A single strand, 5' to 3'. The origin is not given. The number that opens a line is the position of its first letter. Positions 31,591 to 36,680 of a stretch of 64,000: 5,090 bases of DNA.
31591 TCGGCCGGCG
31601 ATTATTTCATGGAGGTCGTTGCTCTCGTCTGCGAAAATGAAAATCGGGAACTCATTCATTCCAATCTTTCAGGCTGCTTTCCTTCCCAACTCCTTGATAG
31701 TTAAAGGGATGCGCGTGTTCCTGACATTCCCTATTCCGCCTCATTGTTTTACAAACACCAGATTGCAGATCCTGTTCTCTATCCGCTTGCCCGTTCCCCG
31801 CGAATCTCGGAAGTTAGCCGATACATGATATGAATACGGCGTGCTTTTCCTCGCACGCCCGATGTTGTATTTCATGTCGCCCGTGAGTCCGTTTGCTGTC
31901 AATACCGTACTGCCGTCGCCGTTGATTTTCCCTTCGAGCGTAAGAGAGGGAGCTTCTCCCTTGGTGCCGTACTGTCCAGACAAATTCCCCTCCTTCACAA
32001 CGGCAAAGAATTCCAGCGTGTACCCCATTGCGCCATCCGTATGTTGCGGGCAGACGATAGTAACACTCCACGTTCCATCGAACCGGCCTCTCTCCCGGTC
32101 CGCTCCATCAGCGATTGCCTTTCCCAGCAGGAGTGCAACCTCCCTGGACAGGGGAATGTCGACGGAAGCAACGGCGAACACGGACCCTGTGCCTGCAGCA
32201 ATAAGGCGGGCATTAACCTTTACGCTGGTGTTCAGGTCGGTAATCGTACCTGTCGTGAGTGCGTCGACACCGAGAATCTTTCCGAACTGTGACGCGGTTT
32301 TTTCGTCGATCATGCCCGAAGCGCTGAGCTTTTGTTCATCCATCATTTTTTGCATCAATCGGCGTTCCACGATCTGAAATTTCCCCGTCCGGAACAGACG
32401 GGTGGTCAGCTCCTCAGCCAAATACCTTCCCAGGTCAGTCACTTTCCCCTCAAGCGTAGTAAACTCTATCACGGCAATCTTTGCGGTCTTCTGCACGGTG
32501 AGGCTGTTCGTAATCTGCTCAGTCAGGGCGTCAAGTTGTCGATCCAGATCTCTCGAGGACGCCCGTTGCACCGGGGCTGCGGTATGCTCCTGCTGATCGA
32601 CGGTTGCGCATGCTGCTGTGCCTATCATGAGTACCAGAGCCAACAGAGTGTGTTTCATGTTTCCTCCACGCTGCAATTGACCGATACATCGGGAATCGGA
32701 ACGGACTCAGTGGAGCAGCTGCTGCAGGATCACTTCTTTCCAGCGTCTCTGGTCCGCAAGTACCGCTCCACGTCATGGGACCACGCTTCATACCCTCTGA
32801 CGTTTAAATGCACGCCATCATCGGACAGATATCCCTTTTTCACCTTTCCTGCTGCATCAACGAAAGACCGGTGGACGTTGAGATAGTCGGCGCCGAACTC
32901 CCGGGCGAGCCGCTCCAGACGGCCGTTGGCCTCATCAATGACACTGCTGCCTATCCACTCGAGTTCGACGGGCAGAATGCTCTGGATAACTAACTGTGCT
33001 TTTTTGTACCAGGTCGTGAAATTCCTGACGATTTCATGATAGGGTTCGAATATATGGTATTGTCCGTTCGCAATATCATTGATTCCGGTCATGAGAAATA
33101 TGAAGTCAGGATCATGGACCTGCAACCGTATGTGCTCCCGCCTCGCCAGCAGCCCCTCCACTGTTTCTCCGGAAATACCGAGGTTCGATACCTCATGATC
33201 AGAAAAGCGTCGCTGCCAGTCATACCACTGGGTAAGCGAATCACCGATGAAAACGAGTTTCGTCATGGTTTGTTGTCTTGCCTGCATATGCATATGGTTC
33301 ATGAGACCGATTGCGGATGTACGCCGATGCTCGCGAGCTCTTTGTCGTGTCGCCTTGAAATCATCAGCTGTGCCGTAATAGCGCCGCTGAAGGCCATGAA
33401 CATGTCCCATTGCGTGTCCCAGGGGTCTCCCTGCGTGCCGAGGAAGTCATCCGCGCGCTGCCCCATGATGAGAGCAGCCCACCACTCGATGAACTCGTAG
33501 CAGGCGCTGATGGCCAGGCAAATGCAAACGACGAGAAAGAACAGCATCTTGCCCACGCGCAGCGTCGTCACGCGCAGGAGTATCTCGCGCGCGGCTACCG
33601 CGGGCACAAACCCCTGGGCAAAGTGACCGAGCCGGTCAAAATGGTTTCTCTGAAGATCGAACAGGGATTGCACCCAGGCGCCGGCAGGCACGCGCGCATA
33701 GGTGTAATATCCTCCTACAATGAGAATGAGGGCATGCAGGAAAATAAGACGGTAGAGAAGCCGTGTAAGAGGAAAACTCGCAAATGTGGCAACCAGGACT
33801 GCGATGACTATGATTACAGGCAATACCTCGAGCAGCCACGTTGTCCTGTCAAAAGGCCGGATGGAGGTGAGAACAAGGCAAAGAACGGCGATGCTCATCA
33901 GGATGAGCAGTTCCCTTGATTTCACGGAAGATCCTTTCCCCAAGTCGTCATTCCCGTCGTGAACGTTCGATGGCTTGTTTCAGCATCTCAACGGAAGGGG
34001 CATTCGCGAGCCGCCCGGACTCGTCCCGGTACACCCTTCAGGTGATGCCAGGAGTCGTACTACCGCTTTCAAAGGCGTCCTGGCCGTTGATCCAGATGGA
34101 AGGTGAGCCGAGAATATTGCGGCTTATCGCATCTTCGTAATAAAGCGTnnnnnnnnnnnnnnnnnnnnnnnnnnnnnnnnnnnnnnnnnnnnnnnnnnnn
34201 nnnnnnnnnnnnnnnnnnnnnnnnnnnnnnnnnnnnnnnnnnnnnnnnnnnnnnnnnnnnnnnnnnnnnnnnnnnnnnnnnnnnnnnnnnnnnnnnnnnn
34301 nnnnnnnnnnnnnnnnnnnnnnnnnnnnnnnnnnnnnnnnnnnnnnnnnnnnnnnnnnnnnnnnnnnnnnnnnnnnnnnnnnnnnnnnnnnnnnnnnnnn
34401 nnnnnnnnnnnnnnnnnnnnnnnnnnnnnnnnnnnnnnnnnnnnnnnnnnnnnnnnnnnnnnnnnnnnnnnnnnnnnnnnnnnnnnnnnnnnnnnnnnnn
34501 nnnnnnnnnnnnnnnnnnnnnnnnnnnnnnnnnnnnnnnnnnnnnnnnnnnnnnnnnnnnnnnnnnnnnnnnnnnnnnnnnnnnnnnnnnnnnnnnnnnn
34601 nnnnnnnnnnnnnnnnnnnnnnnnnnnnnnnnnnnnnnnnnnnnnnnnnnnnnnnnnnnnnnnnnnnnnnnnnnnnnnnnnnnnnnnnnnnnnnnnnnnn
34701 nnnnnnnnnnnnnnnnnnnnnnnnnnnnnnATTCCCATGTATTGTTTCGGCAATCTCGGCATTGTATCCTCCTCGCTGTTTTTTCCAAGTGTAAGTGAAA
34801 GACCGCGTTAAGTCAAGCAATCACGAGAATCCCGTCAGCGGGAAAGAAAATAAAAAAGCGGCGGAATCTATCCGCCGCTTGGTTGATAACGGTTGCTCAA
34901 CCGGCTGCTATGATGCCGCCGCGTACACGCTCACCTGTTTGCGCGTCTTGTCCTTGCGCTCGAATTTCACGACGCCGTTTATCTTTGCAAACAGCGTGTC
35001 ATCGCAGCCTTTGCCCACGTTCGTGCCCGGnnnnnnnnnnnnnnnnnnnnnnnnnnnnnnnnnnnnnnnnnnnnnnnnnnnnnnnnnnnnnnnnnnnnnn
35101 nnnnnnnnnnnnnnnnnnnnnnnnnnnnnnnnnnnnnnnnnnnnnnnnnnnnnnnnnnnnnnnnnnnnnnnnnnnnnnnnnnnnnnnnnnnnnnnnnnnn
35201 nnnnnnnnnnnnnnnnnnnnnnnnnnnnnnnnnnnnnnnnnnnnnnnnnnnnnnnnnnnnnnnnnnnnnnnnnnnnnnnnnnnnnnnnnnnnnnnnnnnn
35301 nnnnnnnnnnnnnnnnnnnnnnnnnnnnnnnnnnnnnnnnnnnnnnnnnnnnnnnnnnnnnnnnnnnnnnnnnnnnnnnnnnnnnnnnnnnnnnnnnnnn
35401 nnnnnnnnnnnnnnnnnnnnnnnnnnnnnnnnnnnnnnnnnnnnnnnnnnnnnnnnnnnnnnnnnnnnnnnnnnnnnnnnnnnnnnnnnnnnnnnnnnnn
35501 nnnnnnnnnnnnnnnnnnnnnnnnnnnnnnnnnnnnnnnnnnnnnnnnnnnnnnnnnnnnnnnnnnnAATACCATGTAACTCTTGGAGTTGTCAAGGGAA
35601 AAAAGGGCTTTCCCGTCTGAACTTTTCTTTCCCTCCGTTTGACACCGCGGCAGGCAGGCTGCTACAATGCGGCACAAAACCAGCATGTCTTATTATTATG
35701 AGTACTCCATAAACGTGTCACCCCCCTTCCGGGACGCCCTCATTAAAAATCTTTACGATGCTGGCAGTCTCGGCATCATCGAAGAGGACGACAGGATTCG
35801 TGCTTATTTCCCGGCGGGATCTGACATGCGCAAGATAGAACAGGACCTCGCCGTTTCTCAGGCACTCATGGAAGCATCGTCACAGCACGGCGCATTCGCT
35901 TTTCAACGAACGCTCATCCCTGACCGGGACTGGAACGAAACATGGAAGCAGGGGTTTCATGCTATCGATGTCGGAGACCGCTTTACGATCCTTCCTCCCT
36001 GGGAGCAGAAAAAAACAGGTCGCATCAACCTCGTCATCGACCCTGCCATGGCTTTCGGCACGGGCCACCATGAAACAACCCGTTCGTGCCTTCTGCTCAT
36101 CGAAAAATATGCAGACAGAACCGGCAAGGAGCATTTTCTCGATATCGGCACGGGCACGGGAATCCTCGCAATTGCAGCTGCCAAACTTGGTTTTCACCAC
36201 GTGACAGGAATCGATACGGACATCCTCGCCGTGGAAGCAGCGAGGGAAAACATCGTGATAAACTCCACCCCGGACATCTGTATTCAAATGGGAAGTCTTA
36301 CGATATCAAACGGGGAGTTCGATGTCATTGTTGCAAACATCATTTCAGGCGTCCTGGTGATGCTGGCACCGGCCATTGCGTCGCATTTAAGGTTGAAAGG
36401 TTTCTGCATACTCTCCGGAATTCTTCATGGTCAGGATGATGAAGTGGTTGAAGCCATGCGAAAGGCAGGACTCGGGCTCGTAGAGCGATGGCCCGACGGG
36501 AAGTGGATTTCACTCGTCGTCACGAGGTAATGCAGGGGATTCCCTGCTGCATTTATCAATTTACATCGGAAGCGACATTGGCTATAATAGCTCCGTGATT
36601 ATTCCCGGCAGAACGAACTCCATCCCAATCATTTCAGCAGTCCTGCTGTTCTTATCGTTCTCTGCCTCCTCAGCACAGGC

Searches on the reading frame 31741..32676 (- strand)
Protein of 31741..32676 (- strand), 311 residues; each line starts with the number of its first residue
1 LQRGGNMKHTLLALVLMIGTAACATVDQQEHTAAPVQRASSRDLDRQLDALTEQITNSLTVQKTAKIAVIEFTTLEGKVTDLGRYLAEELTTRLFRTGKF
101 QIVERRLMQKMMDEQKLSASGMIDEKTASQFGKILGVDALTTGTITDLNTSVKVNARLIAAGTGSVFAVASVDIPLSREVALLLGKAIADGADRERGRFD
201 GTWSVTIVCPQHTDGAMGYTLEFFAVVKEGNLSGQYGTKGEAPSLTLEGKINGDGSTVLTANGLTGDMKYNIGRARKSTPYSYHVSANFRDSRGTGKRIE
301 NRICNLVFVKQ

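Call 66: search_protein_families(library=pfam, proteins=[window:31741-32676:-], max_evalue=0.00001)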
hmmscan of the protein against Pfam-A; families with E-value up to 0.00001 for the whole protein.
window:31741-32676:- (311 aa): 2 families
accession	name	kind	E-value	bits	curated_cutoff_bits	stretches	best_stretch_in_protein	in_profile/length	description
PF03783.19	CsgG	-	4.8e-15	55.9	20.8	1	64-153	9-106/210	Curli production assembly/transport component CsgG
PF17680.6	FlgO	-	7.2e-11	42.5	22.6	1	51-177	3-128/130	FlgO protein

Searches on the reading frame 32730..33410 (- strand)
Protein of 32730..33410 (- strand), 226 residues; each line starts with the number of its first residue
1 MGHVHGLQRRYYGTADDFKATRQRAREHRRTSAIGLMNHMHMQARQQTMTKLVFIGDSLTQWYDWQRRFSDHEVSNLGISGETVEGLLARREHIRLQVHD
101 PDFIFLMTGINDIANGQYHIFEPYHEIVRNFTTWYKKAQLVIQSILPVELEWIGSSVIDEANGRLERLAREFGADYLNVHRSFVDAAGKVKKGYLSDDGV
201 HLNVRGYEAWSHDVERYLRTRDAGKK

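Call 66: search_protein_families(library=pfam, proteins=[window:32730-33410:-], max_evalue=0.00001)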
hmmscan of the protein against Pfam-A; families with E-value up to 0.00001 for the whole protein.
window:32730-33410:- (226 aa): 2 families
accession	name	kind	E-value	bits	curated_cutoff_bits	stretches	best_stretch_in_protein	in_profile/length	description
PF13472.12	Lipase_GDSL_2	-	7.8e-22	79.1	32.9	1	54-209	1-178/178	GDSL-like Lipase/Acylhydrolase family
PF00657.28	Lipase_GDSL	-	6.2e-10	40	23.6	1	52-213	1-207/208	GDSL-like Lipase/Acylhydrolase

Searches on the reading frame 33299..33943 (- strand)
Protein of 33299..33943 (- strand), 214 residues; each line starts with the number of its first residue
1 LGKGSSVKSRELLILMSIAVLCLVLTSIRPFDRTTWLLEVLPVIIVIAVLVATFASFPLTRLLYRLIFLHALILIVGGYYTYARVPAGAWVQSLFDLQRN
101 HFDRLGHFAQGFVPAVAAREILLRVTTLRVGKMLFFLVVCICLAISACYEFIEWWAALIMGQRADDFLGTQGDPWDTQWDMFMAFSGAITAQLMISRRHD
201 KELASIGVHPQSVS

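Call 66: search_protein_families(library=pfam, proteins=[window:33299-33943:-], max_evalue=0.00001)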
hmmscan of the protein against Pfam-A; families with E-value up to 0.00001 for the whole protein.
window:33299-33943:- (214 aa): 1 family
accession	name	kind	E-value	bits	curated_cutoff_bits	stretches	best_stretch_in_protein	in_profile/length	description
PF09997.14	DUF2238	-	3.2e-59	199.2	26.4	1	44-184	1-140/140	Predicted membrane protein (DUF2238)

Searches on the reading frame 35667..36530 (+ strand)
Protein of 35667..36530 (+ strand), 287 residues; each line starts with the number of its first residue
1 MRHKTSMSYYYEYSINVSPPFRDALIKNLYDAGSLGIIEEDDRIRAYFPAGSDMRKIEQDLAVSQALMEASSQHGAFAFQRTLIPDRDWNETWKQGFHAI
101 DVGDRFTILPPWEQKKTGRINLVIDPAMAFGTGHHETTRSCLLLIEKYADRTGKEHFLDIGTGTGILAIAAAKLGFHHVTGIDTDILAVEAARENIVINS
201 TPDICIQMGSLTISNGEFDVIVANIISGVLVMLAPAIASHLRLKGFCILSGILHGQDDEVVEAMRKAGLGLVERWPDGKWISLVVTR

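Call 66: search_protein_families(library=pfam, proteins=[window:35667-36530:+], max_evalue=0.00001)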
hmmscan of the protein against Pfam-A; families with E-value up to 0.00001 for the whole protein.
window:35667-36530:+ (287 aa): 6 families
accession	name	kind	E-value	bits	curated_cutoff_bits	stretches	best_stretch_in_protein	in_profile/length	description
PF06325.19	PrmA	-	1e-67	229.2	22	1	38-286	52-294/296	Ribosomal protein L11 methyltransferase (PrmA)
PF05175.20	MTS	-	6.1e-09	36.2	23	1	143-224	22-105/170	Methyltransferase small domain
PF13649.12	Methyltransf_25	-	3.1e-08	34.6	27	1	158-224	2-71/97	Methyltransferase domain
PF08241.18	Methyltransf_11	-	1.3e-06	29.4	21.2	1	158-224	1-67/95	Methyltransferase domain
PF13847.12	Methyltransf_31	-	2.3e-06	27.8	27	1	154-224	4-81/145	Methyltransferase domain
PF13489.12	Methyltransf_23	-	3e-06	27.5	27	1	139-224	7-88/164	Methyltransferase domain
